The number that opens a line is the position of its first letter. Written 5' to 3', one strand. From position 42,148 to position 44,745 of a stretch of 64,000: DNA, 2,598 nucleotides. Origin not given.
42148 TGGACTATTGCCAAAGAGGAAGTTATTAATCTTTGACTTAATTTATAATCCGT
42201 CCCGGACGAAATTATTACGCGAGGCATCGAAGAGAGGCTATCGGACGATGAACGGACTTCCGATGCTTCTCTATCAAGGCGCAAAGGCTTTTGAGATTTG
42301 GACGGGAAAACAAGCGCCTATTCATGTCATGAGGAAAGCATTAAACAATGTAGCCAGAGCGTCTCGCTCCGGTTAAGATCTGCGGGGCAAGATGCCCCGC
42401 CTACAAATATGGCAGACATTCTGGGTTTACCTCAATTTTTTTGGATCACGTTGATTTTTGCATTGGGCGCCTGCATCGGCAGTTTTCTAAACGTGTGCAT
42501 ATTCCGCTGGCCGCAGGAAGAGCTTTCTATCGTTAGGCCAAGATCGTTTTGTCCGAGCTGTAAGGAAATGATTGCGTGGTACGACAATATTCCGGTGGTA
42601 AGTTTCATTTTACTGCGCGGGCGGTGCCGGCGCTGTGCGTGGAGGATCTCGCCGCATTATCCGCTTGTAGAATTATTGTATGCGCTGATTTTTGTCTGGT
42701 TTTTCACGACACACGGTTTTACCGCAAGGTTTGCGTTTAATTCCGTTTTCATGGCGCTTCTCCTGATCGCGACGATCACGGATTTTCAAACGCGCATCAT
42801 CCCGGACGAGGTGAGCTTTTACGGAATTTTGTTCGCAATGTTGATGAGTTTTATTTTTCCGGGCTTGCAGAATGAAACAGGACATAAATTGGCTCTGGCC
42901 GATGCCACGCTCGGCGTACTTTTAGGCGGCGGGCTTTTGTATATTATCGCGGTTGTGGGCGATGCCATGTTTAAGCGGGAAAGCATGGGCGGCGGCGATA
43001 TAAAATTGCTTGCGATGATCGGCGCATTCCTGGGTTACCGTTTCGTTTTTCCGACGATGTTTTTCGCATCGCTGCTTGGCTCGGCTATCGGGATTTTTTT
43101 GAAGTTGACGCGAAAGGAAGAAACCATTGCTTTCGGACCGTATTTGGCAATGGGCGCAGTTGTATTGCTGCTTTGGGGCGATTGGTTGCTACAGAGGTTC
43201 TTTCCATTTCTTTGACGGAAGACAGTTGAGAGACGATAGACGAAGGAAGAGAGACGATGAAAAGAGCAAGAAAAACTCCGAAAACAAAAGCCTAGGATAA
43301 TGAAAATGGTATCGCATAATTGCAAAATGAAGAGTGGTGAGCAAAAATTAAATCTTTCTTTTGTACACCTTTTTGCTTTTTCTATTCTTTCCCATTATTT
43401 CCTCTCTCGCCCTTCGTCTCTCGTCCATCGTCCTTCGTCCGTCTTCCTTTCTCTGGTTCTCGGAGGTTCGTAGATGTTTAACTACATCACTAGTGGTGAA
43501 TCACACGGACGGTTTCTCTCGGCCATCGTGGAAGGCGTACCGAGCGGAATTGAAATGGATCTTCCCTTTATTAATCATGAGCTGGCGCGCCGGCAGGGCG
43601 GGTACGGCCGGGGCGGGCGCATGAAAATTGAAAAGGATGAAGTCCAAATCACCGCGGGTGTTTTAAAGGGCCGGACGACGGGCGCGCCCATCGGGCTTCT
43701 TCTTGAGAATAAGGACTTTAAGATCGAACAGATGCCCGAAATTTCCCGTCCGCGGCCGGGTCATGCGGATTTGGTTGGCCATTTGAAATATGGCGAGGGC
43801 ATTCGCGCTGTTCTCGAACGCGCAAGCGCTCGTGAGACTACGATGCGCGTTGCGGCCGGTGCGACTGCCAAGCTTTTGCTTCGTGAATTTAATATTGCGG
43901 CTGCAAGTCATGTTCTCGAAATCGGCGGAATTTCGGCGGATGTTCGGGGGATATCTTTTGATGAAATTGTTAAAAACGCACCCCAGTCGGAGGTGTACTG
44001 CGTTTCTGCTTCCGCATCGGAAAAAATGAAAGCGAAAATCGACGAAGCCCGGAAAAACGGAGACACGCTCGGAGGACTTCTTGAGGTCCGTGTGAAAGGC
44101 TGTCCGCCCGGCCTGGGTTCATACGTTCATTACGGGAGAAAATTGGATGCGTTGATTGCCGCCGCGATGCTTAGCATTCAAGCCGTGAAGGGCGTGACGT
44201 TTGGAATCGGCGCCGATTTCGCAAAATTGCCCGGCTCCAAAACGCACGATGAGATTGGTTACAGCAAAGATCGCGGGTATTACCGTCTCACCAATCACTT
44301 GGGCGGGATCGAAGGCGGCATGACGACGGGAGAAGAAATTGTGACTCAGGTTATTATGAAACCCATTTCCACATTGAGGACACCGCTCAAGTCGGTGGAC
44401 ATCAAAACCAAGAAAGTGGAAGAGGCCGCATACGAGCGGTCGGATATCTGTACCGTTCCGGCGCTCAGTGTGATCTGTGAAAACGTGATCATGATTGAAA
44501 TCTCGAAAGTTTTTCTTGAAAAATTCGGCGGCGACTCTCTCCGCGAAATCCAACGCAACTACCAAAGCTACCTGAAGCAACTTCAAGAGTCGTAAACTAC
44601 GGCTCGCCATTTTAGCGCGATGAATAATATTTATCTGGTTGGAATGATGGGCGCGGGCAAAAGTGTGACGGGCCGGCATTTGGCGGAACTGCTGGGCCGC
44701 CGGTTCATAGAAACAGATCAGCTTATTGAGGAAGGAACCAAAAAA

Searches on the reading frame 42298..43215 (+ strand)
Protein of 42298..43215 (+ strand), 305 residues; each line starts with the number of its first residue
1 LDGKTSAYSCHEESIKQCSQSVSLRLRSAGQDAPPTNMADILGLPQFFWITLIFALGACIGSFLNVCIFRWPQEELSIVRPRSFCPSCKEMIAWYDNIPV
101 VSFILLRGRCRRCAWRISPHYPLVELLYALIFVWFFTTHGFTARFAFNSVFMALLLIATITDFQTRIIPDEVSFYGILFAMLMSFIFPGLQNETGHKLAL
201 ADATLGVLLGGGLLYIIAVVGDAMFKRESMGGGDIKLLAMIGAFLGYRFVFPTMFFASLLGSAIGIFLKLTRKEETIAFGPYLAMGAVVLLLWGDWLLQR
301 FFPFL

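Call 12: search_protein_families(library=pfam, proteins=[window:42298-43215:+])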
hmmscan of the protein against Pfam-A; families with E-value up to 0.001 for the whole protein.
window:42298-43215:+ (305 aa): 3 families
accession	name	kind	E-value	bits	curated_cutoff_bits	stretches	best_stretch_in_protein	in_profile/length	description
PF06750.18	A24_N_bact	-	1.1e-32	112.4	23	1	56-137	2-82/84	Bacterial Peptidase A24 N-terminal domain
PF01478.23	Peptidase_A24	-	3.6e-18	66.4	26.5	1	150-266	2-104/104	Type IV leader peptidase family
PF01313.24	Bac_export_3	-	0.00047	20.5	25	0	249-304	16-72/74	Bacterial export proteins, family 3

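Call 13: search_protein_families(library=ncbifam, proteins=[window:42298-43215:+])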
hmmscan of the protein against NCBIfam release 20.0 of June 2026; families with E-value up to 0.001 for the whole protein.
window:42298-43215:+ (305 aa): 0 families

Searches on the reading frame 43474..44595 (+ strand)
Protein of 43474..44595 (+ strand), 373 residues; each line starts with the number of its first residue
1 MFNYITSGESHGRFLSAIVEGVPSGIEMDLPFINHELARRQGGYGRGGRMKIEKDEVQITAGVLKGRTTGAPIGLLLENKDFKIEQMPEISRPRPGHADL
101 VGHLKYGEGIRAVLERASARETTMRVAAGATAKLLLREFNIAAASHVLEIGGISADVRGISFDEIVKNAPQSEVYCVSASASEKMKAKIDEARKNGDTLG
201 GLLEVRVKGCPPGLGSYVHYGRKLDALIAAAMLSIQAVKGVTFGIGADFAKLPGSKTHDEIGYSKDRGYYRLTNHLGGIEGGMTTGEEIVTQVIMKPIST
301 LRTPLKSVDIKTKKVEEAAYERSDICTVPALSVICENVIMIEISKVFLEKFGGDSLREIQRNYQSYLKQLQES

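Call 12: search_protein_families(library=pfam, proteins=[window:43474-44595:+])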
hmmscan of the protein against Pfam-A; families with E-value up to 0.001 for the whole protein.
window:43474-44595:+ (373 aa): 1 family
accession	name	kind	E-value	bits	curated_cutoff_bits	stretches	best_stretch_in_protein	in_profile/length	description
PF01264.26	Chorismate_synt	-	1.4e-110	369.5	27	1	2-348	1-327/327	Chorismate synthase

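Call 27: find_encoding_contigs(protein=window:43474-44595:+, flank=2000, max_places=5)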
Protein window:43474-44595:+ (373 aa): 1 contig read that carries it; 1 place shown.
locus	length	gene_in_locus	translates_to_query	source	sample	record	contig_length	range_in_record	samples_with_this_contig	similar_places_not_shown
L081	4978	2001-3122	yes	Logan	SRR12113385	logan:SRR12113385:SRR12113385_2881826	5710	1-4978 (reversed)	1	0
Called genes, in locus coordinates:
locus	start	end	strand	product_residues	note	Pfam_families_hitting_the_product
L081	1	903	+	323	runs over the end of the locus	PF08501:Shikimate_dh_N, PF01488:Shikimate_DH, PF18317:SDH_C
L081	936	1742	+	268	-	PF06750:A24_N_bact, PF01478:Peptidase_A24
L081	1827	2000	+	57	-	-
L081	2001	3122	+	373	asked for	PF01264:Chorismate_synt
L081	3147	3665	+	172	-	PF13238:AAA_18 (weak), PF01202:SKI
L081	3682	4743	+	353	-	PF00465:Fe-ADH (faint), PF13685:Fe-ADH_2 (faint), PF01761:DHQ_synthase, PF24621:DHQS_C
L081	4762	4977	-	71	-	?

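Call 62: find_homologous_proteins(query=window:43474-44595:+, max_evalue=1e-100)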
Query window:43474-44595:+ (373 aa): 4240 proteins with E <= 1e-100 among 8000 candidates; the best 120 are listed.
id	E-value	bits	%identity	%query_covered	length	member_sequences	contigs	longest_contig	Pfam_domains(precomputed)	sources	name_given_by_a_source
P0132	1.3e-241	819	100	100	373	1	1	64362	PF01264.27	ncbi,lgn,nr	ncbi:MAG: chorismate synthase [Candidatus Omnitrophica bacterium]|nr:chorismate synthase [Candidatus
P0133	9.5e-207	704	83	100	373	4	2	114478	PF01264.27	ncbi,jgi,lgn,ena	-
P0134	7.9e-187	638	77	100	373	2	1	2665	PF01264.27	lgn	-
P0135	1.5e-183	628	74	100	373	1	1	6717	PF01264.27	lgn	-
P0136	2.7e-182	624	75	100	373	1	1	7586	PF01264.27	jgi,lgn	-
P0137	2.0e-145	502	61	99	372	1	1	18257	PF01264.27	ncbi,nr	ncbi:MAG: chorismate synthase [Candidatus Omnitrophica bacterium]|nr:chorismate synthase [Candidatus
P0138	4.2e-145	501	60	99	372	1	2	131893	PF01264.27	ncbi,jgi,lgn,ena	-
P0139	4.9e-145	501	61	99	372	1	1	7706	PF01264.27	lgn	-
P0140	1.3e-144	500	63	100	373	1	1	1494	PF01264.27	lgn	-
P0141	3.0e-144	498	62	100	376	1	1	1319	PF01264.27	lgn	-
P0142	8.2e-144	497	64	99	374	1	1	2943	PF01264.27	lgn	-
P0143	1.1e-143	497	59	100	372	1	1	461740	PF01264.27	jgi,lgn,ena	-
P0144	1.3e-143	496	60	99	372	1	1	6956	PF01264.27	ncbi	-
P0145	1.7e-141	489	62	99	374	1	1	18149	PF01264.27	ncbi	-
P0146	2.8e-141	489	61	100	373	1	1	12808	PF01264.27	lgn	-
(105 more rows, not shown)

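Call 63: find_encoding_contigs(protein=P0133, flank=10000, max_places=2)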
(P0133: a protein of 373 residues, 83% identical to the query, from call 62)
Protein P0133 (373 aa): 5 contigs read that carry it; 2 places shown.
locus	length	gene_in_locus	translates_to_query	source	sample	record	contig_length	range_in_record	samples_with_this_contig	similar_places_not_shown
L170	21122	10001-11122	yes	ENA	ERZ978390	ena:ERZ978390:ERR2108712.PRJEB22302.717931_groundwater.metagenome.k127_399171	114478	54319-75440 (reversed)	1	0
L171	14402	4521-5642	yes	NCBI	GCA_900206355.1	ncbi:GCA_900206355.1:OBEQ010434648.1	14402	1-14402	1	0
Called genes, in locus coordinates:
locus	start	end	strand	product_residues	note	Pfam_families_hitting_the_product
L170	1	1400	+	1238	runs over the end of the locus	PF17957:Big_7 (faint), PF10091:Glycoamylase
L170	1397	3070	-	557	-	PF00920:ILVD_EDD_N, PF24877:ILV_EDD_C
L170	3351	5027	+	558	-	PF02776:TPP_enzyme_N, PF00205:TPP_enzyme_M, PF02775:TPP_enzyme_C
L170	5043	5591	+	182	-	PF01842:ACT, PF22629:ACT_AHAS_ss, PF13710:ACT_5, PF10369:ALS_ss_C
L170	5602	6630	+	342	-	PF07991:KARI_N, PF01450:KARI_C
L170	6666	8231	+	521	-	PF00682:HMGL-like, PF22617:HCS_D2, PF08502:LeuA_dimer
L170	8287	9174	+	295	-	PF08501:Shikimate_dh_N, PF01488:Shikimate_DH, PF18317:SDH_C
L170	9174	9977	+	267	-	PF06750:A24_N_bact, PF01478:Peptidase_A24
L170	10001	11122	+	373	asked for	PF01264:Chorismate_synt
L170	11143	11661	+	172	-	PF13238:AAA_18 (weak), PF01202:SKI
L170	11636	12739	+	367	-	PF13685:Fe-ADH_2 (weak), PF01761:DHQ_synthase, PF24621:DHQS_C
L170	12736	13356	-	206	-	-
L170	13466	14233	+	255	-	PF06691:DUF1189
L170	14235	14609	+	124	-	PF01588:tRNA_bind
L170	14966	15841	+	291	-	PF02481:DNA_processg_A, PF18306:LDcluster4 (weak)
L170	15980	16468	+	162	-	-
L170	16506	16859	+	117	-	-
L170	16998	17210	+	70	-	PF02597:ThiS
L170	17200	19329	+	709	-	PF01751:Toprim, PF01131:Topoisom_bac, PF01396:Zn_ribbon_Top1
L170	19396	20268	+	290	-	PF02899:Phage_int_SAM_1, PF13102:Phage_int_SAM_5 (weak), PF13495:Phage_int_SAM_4, PF00589:Phage_integrase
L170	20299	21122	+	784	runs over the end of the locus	PF04413:Glycos_transf_N, PF02606:LpxK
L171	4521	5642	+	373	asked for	PF01264:Chorismate_synt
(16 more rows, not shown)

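Call 64: find_encoding_contigs(protein=P0136, flank=8000, max_places=2)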
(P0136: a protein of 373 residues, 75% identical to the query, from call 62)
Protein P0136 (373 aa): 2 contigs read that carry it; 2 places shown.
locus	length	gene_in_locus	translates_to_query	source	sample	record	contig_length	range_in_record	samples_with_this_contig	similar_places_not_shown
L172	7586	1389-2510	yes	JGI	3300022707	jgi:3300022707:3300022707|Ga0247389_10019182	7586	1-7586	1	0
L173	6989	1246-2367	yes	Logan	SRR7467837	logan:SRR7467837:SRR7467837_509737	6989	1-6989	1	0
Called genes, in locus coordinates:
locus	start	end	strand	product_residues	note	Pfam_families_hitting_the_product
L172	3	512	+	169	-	?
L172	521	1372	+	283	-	PF06750:A24_N_bact, PF01478:Peptidase_A24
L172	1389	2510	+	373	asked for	PF01264:Chorismate_synt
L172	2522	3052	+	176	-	PF13238:AAA_18, PF01202:SKI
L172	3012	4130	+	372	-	PF00465:Fe-ADH (weak), PF13685:Fe-ADH_2, PF01761:DHQ_synthase, PF24621:DHQS_C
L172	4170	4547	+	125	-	PF13432:TPR_16 (weak)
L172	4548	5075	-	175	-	-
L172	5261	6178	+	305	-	-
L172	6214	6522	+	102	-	-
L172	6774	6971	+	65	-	-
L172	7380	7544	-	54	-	-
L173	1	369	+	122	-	?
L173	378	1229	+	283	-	PF06750:A24_N_bact, PF01478:Peptidase_A24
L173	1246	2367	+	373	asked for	PF01264:Chorismate_synt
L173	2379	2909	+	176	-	PF13238:AAA_18, PF01202:SKI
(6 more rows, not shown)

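Call 65: find_encoding_contigs(protein=P0135, flank=8000, max_places=2)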
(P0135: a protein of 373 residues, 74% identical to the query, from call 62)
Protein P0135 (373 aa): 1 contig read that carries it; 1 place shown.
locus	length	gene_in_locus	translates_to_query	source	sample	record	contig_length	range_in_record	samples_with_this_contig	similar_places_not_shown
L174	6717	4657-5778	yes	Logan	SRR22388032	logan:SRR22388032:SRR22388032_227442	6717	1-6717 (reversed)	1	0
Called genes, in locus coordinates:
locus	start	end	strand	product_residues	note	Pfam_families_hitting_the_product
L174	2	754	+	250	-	?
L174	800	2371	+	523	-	PF00682:HMGL-like, PF22617:HCS_D2, PF08502:LeuA_dimer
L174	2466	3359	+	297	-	PF08501:Shikimate_dh_N, PF01488:Shikimate_DH, PF18317:SDH_C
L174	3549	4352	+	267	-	PF06750:A24_N_bact, PF01478:Peptidase_A24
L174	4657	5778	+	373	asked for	PF01264:Chorismate_synt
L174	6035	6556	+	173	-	PF13238:AAA_18 (weak), PF01202:SKI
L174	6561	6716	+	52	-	?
